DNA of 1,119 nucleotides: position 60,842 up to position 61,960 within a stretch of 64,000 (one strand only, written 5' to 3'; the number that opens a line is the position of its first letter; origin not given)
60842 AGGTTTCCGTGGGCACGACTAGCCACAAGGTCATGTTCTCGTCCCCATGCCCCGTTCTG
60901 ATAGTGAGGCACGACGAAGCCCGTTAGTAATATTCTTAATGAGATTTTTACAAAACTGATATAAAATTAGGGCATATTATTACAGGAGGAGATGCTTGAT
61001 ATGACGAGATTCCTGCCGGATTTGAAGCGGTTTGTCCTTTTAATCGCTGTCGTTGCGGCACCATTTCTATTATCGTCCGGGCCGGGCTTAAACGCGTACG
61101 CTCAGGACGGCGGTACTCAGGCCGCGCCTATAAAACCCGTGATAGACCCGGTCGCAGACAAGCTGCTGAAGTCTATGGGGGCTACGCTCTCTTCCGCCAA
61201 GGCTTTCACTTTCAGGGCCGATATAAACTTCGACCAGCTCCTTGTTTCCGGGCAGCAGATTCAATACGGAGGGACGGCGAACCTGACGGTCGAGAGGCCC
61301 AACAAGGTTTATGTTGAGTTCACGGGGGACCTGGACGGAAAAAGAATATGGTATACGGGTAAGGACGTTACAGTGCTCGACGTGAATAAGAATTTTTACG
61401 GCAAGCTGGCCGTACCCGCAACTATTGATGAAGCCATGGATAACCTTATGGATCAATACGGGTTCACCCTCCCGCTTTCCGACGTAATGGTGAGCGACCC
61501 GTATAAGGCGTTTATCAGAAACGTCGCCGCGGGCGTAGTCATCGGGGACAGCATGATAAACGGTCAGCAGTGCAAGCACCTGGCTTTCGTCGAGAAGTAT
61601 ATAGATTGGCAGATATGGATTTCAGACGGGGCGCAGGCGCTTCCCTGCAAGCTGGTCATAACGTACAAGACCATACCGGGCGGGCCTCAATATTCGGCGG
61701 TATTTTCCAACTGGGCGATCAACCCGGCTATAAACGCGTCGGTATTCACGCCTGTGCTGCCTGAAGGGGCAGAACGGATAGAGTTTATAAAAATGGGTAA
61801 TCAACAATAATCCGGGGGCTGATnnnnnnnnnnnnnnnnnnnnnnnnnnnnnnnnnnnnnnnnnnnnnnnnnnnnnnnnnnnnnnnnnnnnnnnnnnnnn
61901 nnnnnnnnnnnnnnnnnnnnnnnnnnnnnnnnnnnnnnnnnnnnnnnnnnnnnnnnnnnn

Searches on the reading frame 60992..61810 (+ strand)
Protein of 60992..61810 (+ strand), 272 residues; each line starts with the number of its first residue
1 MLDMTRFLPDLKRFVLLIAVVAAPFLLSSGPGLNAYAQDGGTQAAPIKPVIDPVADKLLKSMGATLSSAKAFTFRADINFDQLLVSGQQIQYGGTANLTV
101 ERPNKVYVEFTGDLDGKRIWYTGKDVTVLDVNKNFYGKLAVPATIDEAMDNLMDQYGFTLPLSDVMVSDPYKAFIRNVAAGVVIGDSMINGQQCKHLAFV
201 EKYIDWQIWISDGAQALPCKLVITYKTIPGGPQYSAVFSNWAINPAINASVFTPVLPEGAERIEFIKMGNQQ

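Call 3: search_protein_families(library=pfam, proteins=[window:60992-61810:+], max_evalue=1)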
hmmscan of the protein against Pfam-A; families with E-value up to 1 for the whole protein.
window:60992-61810:+ (272 aa): 2 families
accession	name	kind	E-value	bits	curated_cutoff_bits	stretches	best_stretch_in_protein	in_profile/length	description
PF09865.15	DUF2092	-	1.2e-74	250.7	21.2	1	55-265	1-211/212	Predicted periplasmic protein (DUF2092)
PF03548.22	LolA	-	0.06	13.5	23.6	1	77-131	7-61/165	Outer membrane lipoprotein carrier protein LolA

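Call 4: search_protein_families(library=ncbifam, proteins=[window:60992-61810:+], max_evalue=1)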
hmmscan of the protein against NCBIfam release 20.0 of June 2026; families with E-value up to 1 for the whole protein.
window:60992-61810:+ (272 aa): 1 family
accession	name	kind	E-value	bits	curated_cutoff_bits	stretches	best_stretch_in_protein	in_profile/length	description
NF000663.1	PRK00031.2-1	exception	0.021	14.4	120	0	237-263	141-167/168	LolA-like outer membrane lipoprotein chaperone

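Call 13: find_encoding_contigs(protein=window:60992-61810:+, flank=5000, max_places=10)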
Protein window:60992-61810:+ (272 aa): no gene with exactly this product is on record in the collection.

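Call 42: search_solved_structures(query=window:60992-61807:+, max_evalue=1)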
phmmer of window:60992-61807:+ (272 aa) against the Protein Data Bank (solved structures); distinct sequences matched with E-value up to 1: 2.
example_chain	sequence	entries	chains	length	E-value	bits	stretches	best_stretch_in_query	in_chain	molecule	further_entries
8jfo_B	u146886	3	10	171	0.8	12.4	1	85-165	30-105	AcrIIA15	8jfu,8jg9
6umk_A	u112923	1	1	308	0.98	12.1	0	15-78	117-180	Cell division protein FtsZ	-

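Call 49: find_homologous_proteins(query=window:60992-61807:+, max_evalue=1e-10)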
Query window:60992-61807:+ (272 aa): 457 proteins with E <= 1e-10 among 1533 candidates; the best 120 are listed.
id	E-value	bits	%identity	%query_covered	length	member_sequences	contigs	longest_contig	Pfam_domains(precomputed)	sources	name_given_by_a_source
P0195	9.3e-178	607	99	100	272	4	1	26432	PF09865.16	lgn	-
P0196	1.4e-158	544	90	99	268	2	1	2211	PF09865.16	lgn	-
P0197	6.0e-146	503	83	99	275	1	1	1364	PF09865.16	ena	-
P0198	3.4e-141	487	78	99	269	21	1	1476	PF09865.16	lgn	-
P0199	5.8e-139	480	77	99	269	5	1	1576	PF09865.16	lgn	-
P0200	6.5e-139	480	79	98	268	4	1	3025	PF09865.16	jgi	jgi:hypothetical protein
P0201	7.9e-137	473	78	99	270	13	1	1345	PF09865.16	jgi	jgi:hypothetical protein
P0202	1.4e-135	469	78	99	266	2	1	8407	PF09865.16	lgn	-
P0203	2.4e-135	468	78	99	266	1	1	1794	PF09865.16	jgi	-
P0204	1.5e-132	459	77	97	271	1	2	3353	PF09865.16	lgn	-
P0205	3.4e-132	458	76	99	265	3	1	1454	PF09865.16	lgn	-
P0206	4.0e-132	458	74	99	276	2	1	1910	PF09865.16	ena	-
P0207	5.8e-131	454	75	99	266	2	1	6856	PF09865.16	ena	-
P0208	8.8e-131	453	76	99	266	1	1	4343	PF09865.16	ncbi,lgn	-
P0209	3.7e-130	451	75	99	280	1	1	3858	PF09865.16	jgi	jgi:hypothetical protein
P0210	3.3e-129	448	74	99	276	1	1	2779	PF09865.16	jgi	jgi:hypothetical protein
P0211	1.5e-128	446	74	99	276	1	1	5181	PF09865.16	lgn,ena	-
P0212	7.6e-128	444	73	99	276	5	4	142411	PF09865.16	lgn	-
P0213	2.9e-127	442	73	100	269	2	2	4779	PF09865.16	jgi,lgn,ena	-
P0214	1.7e-126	439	70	100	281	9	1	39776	PF09865.16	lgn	-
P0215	2.3e-125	436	73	97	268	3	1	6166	PF09865.16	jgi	jgi:hypothetical protein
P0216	2.5e-125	435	70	99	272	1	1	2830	PF09865.16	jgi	jgi:hypothetical protein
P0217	3.3e-125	435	69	100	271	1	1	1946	PF09865.16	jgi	-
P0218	8.9e-125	434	71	99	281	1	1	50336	PF09865.16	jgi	-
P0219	1.3e-124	433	71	98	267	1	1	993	PF09865.16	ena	-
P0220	3.3e-121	422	69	99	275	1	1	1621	PF09865.16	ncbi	-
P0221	2.5e-119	416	69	100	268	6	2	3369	PF09865.16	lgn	-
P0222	1.1e-118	414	68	97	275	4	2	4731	PF09865.16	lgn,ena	-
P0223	7.5e-117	408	68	99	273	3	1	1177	PF09865.16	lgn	-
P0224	4.9e-115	402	73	89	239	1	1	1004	PF09865.16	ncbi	ncbi:MAG: DUF2092 domain-containing protein, partial [Thermodesulfobacteriota bacterium]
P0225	5.0e-107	375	65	94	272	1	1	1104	PF09865.16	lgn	-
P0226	9.4e-106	371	61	99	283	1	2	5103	PF09865.16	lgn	-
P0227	6.4e-98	346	59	89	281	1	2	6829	PF09865.16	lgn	-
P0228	1.8e-95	337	54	99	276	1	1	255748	PF09865.16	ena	-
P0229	2.9e-94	334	55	99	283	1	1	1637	PF09865.16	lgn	-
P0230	3.5e-94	333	55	99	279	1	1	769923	PF09865.16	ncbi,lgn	ncbi:MAG: DUF2092 domain-containing protein [Deltaproteobacteria bacterium]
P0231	1.0e-93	332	52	99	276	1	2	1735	PF09865.16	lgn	-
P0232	1.7e-93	331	61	85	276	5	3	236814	PF09865.16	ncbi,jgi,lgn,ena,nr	ncbi:MAG TPA: DUF2092 domain-containing protein [Thermodesulfobacteriota bacterium]|nr:DUF2092 domai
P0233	1.8e-93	331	61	84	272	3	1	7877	PF09865.16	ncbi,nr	ncbi:MAG: DUF2092 domain-containing protein [Candidatus Dadabacteria bacterium]|nr:DUF2092 domain-co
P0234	3.8e-93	330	57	94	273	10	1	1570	PF09865.16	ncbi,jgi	-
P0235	2.9e-91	324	54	95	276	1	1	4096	PF09865.16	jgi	jgi:hypothetical protein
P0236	5.7e-91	323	58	88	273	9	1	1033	PF09865.16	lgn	-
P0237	1.1e-90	322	54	89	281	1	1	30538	PF09865.16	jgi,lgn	-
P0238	3.2e-90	320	53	95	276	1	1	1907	PF09865.16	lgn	-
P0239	5.5e-90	320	56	89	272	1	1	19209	PF09865.16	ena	-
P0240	3.7e-89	317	55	93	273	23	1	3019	PF09865.16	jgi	jgi:hypothetical protein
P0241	1.4e-88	315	53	95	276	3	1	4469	PF09865.16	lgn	-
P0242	3.1e-87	311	53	90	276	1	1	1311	PF09865.16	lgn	-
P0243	1.7e-84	302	55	84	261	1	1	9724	PF09865.16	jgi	-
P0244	4.1e-79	284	57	79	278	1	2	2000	PF09865.16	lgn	-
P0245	6.5e-76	273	54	82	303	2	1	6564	PF09865.16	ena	-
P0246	4.3e-75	271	53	82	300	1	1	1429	PF09865.16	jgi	jgi:hypothetical protein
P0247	6.9e-75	270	51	88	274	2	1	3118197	PF09865.16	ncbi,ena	-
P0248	1.6e-74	269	52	82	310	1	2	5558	PF09865.16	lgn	-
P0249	1.9e-74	269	47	96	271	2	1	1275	PF09865.16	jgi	-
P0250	3.8e-73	264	51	82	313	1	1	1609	PF09865.16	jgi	jgi:hypothetical protein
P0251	3.9e-73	264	51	82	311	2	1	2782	PF09865.16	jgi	-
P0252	5.5e-72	260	47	96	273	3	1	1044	PF09865.16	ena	-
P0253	9.6e-72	260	45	96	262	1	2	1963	PF09865.16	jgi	jgi:hypothetical protein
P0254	1.3e-71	259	50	82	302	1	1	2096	PF09865.16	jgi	jgi:hypothetical protein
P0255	2.2e-71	259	49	91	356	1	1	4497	PF09865.16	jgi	jgi:hypothetical protein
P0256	2.8e-71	258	50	82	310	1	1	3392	PF09865.16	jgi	-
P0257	3.8e-71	258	45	96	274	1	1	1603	PF09865.16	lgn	-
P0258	5.3e-71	257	45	95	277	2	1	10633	PF09865.16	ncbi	-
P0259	6.2e-71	257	50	84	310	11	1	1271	PF09865.16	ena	-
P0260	7.4e-71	257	51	82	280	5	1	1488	PF09865.16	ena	-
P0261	1.5e-70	256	49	82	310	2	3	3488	PF09865.16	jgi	-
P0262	4.0e-70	254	49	82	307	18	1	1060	PF09865.16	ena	-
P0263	5.0e-70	254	50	82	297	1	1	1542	PF09865.16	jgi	jgi:hypothetical protein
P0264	7.8e-70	253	47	86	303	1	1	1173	PF09865.16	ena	-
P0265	1.4e-69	253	51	82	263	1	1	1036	PF09865.16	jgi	jgi:hypothetical protein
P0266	1.6e-69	252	51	82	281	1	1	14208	PF09865.16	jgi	jgi:hypothetical protein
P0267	2.7e-69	252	50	82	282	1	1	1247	PF09865.16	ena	-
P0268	5.2e-69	251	48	85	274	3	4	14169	PF09865.16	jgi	jgi:hypothetical protein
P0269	5.3e-69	251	47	86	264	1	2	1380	PF09865.16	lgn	-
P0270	5.4e-69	251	45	94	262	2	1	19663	PF09865.16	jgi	-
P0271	6.5e-69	250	48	83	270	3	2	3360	PF09865.16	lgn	-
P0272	1.8e-68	249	48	84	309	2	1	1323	PF09865.16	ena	-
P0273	2.0e-68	249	43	95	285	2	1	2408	PF09865.16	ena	-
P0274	2.3e-68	249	45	94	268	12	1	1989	PF09865.16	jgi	-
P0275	3.0e-68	248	46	82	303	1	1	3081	PF09865.16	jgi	jgi:hypothetical protein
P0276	3.8e-68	248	46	84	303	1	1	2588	PF09865.16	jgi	jgi:hypothetical protein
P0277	6.2e-68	247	43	94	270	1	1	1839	PF09865.16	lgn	-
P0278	6.4e-68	247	46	95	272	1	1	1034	PF09865.16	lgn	-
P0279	1.1e-67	246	51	79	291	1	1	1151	PF09865.16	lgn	-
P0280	1.1e-67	246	44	96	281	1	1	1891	PF09865.16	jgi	-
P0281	1.3e-67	246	44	95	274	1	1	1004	PF09865.16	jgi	jgi:hypothetical protein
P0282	1.5e-67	246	43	96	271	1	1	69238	PF09865.16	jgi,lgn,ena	-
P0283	1.5e-67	246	50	82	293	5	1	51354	PF09865.16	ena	-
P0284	1.9e-67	246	45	93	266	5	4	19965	PF09865.16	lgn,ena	-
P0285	2.0e-67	246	51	82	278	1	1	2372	PF09865.16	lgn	-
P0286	2.0e-67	246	43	96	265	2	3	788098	PF09865.16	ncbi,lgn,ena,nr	ncbi:MAG TPA: DUF2092 domain-containing protein [Thermodesulfobacteriota bacterium]|nr:DUF2092 domai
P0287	2.1e-67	245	47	94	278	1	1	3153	PF09865.16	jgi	jgi:hypothetical protein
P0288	2.4e-67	245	47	93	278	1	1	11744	PF09865.16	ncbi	-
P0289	3.1e-67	245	43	94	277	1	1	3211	PF09865.16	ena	-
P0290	4.0e-67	245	45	87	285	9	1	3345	PF09865.16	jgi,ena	-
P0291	5.1e-67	244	47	85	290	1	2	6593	PF09865.16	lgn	-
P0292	5.4e-67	244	45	90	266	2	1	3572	PF09865.16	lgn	-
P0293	5.4e-67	244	47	85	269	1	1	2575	PF09865.16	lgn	-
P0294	5.5e-67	244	46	88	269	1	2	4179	PF09865.16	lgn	-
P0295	5.8e-67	244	48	82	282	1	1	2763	PF09865.16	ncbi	-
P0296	7.3e-67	244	50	82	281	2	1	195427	PF09865.16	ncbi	-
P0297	8.4e-67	243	45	94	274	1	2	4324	PF09865.16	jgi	jgi:hypothetical protein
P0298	1.2e-66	243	41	95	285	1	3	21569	PF09865.16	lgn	-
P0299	1.3e-66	243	48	86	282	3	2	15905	PF09865.16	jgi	jgi:hypothetical protein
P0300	1.3e-66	243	46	92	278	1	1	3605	PF09865.16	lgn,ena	-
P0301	1.4e-66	243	46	83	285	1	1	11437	PF09865.16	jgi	jgi:hypothetical protein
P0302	1.4e-66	243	49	82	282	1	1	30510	PF09865.16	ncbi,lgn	ncbi:MAG: DUF2092 domain-containing protein [Thermodesulfobacteriota bacterium]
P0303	1.5e-66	243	46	83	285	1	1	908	PF09865.16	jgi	jgi:hypothetical protein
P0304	1.6e-66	243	49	79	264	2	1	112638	PF09865.16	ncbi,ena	-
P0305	2.5e-66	242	44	94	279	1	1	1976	PF09865.16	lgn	-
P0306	2.6e-66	242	44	86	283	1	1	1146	PF09865.16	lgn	-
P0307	2.6e-66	242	44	97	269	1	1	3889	PF09865.16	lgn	-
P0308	3.6e-66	241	46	94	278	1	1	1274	PF09865.16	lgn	-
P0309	4.9e-66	241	49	78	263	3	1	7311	PF09865.16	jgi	jgi:hypothetical protein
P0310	5.2e-66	241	50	82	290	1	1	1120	PF09865.16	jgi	-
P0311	6.2e-66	241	44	87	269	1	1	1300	PF09865.16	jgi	-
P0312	8.3e-66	240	46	97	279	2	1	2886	PF09865.16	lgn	-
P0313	1.2e-65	240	41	95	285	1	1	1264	PF09865.16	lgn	-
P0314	1.5e-65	239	45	97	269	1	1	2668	PF09865.16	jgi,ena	-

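Call 50: find_encoding_contigs(protein=P0195, flank=6000, max_places=10)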
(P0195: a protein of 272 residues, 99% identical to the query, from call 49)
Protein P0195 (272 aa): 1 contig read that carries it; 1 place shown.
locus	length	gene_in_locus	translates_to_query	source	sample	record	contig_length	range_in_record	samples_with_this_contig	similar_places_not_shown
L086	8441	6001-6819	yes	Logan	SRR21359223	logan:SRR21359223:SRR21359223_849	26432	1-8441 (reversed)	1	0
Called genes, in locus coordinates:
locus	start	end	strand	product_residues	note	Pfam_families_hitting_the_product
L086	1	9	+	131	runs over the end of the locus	-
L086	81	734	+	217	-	-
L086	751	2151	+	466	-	PF07602:DUF1565 (faint), PF22842:Pel9A-like_beta_helix (faint), PF05048:NosD (weak), PF13229:Beta_helix, PF05048:NosD, PF13229:Beta_helix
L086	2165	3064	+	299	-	PF00005:ABC_tran, PF02463:SMC_N (faint), PF13304:AAA_21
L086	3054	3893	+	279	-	PF01061:ABC2_membrane (weak), PF12679:ABC2_membrane_2, PF12730:ABC2_membrane_4, PF12698:ABC2_membrane_3, PF13346:ABC2_membrane_5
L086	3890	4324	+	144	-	PF05573:NosL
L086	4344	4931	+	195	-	PF00440:TetR_N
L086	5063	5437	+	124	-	PF00571:CBS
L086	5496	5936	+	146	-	PF00582:Usp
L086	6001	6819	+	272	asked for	PF09865:DUF2092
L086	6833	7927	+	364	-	-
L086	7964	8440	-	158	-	?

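Call 51: find_encoding_contigs(protein=P0196, flank=3000, max_places=10)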
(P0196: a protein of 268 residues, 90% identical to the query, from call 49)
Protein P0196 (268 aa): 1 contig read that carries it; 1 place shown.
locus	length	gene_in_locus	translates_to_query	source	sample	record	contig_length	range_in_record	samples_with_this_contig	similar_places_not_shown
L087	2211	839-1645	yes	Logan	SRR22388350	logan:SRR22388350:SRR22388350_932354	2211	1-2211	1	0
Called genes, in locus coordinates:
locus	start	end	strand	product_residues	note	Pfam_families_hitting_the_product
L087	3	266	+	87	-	?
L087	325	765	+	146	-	PF00582:Usp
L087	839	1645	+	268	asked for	PF09865:DUF2092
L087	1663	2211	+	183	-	?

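Call 84: list_cluster_members(proteins=[P0195, P0196, P0197])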
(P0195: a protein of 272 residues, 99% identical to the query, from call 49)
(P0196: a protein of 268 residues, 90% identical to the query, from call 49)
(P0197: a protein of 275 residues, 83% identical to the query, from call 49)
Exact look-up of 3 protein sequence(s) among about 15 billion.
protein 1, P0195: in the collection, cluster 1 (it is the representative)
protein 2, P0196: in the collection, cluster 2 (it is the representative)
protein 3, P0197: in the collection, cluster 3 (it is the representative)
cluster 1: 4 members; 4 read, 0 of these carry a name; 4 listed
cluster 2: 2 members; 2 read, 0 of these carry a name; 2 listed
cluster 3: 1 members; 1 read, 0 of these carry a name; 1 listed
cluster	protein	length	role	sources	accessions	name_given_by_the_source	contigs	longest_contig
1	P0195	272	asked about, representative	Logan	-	-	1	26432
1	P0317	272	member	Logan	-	-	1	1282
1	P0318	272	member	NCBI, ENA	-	-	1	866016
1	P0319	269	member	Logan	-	-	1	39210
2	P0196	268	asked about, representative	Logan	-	-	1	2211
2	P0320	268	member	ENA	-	-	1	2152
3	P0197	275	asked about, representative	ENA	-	-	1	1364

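Call 85: find_encoding_contigs(protein=P0318, flank=3000, max_places=4)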
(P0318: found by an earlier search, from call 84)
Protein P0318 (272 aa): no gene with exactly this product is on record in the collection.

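Call 86: find_encoding_contigs(protein=P0319, flank=3000, max_places=4)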
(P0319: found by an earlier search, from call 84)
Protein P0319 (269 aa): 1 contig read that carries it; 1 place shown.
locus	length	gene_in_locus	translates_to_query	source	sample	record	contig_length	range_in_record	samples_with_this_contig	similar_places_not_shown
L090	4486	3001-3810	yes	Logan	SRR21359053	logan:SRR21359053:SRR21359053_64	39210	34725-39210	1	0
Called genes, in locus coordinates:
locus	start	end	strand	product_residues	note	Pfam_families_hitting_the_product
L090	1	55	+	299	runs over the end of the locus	PF02463:SMC_N (faint), PF00005:ABC_tran, PF13304:AAA_21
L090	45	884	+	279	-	PF01061:ABC2_membrane (weak), PF12679:ABC2_membrane_2, PF12730:ABC2_membrane_4, PF12698:ABC2_membrane_3, PF13346:ABC2_membrane_5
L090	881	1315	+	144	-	PF05573:NosL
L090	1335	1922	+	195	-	PF00440:TetR_N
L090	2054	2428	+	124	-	PF00571:CBS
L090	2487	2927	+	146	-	PF00582:Usp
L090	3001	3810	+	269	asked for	PF09865:DUF2092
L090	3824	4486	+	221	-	?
